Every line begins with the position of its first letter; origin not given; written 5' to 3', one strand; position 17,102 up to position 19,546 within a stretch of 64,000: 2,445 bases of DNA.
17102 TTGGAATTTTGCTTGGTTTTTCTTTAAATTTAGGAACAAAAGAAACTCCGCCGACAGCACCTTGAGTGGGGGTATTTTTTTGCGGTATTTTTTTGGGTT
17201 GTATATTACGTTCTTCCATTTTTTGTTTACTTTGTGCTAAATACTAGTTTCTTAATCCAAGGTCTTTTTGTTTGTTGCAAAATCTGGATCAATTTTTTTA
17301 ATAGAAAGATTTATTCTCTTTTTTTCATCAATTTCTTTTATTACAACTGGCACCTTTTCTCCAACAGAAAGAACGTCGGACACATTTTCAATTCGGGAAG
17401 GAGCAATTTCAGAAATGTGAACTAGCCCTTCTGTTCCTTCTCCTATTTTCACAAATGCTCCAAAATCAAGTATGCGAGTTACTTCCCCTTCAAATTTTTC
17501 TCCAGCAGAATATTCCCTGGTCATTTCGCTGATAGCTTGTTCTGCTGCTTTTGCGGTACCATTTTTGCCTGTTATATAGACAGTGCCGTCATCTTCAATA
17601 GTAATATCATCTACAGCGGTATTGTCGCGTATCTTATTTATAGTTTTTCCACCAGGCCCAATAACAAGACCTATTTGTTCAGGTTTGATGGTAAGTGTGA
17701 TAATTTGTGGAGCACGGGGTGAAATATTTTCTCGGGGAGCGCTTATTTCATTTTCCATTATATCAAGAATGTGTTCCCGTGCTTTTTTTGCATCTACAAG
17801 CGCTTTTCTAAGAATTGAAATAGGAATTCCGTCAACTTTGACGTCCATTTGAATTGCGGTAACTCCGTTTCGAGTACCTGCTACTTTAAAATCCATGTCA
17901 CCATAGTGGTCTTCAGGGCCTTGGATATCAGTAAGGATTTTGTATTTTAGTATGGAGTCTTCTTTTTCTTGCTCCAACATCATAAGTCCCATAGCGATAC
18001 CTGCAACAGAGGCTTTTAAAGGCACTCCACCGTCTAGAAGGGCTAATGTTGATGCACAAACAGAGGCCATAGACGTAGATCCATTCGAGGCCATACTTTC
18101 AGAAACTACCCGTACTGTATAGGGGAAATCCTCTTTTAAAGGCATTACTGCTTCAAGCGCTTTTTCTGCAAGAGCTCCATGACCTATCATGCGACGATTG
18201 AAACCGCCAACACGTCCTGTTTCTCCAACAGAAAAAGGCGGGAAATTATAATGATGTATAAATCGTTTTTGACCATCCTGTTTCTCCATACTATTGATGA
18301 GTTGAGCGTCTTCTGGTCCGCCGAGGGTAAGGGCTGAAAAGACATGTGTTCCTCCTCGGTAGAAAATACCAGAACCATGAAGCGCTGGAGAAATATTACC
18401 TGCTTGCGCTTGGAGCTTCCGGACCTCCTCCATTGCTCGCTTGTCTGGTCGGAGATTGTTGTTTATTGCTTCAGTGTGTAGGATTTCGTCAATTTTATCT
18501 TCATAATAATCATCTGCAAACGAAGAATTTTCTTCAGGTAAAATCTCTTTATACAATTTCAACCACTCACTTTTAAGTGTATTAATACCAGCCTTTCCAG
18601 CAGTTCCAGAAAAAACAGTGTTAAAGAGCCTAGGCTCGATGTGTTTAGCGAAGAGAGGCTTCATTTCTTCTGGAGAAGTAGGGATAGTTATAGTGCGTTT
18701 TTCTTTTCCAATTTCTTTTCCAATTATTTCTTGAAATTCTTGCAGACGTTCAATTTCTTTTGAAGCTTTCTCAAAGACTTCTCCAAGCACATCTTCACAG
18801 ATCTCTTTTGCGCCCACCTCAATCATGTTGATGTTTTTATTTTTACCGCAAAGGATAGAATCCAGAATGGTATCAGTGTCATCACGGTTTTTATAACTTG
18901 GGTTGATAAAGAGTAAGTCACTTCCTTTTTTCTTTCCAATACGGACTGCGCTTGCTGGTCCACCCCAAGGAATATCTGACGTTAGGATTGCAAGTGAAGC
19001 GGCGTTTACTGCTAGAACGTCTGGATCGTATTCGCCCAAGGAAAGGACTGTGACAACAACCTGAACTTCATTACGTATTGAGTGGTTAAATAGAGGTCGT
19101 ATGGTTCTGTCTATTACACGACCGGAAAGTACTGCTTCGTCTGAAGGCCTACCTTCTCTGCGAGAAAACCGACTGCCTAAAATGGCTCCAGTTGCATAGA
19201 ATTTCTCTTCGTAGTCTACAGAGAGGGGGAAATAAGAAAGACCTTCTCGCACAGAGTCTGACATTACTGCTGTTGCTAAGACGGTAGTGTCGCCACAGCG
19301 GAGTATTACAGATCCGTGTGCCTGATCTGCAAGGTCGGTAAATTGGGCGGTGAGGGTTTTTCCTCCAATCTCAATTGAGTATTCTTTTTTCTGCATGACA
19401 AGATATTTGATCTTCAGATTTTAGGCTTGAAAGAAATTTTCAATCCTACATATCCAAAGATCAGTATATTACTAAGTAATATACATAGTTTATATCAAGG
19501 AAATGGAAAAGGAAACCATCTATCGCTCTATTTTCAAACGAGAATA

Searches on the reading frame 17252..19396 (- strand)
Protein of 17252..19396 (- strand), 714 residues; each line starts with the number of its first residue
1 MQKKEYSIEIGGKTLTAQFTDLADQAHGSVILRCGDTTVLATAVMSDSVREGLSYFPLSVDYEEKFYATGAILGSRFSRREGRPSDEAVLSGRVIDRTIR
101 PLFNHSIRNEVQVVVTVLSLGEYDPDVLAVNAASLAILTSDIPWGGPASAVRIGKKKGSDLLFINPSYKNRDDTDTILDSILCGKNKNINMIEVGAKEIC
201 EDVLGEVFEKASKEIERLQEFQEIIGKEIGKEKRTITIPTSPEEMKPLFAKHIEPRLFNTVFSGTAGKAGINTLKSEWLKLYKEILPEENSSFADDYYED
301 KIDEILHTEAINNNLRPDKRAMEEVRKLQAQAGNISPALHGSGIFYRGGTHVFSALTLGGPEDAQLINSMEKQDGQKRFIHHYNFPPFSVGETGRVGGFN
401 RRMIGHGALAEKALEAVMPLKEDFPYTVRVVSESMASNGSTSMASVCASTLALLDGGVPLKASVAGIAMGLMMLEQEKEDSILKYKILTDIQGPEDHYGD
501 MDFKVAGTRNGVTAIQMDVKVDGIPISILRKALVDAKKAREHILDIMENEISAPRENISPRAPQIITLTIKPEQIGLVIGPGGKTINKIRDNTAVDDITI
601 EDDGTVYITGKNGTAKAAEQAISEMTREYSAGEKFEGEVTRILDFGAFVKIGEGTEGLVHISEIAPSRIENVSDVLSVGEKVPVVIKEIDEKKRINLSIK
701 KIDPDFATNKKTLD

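Call 13: find_encoding_contigs(protein=window:17252-19396:-, flank=10000, max_places=6)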
Protein window:17252-19396:- (714 aa): 3 contigs read that carry it; 3 places shown.
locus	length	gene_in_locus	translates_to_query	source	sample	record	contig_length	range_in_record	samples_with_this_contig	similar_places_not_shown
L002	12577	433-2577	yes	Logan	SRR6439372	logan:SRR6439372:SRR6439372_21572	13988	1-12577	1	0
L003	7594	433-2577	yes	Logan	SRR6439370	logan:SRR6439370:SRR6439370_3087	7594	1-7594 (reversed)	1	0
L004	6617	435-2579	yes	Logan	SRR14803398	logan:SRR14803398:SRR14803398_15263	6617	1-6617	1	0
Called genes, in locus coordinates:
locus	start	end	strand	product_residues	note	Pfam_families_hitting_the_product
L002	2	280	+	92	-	?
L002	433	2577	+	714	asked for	PF01138:RNase_PH, PF00013:KH_1, PF00575:S1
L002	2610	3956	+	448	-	-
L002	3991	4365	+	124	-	-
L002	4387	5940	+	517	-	PF05362:Lon_C, PF13541:ChlI, PF00158:Sigma54_activat (weak), PF00493:MCM, PF01078:Mg_chelatase, PF07728:AAA_5, PF13335:Mg_chelatase_C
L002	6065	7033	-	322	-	PF01476:LysM, PF23446:LysM1_NFP_LYK (faint), PF23473:LysM3_LYK4_5 (weak), PF01476:LysM, PF01551:Peptidase_M23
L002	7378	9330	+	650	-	PF00580:UvrD-helicase, PF13245:AAA_19, PF01443:Viral_helicase1 (faint), PF13087:AAA_12 (faint), PF13361:UvrD_C, PF13538:UvrD_C_2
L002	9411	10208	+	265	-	PF00398:RrnaAD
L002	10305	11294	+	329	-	PF18884:TSP3_bac (faint)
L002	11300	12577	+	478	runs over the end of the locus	-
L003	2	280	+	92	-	?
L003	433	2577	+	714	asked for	PF01138:RNase_PH, PF00013:KH_1, PF00575:S1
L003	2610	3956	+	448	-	-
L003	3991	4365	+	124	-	-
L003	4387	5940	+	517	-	PF05362:Lon_C, PF13541:ChlI, PF00158:Sigma54_activat (weak), PF00493:MCM, PF01078:Mg_chelatase, PF07728:AAA_5, PF13335:Mg_chelatase_C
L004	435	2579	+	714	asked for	PF01138:RNase_PH, PF00013:KH_1, PF00575:S1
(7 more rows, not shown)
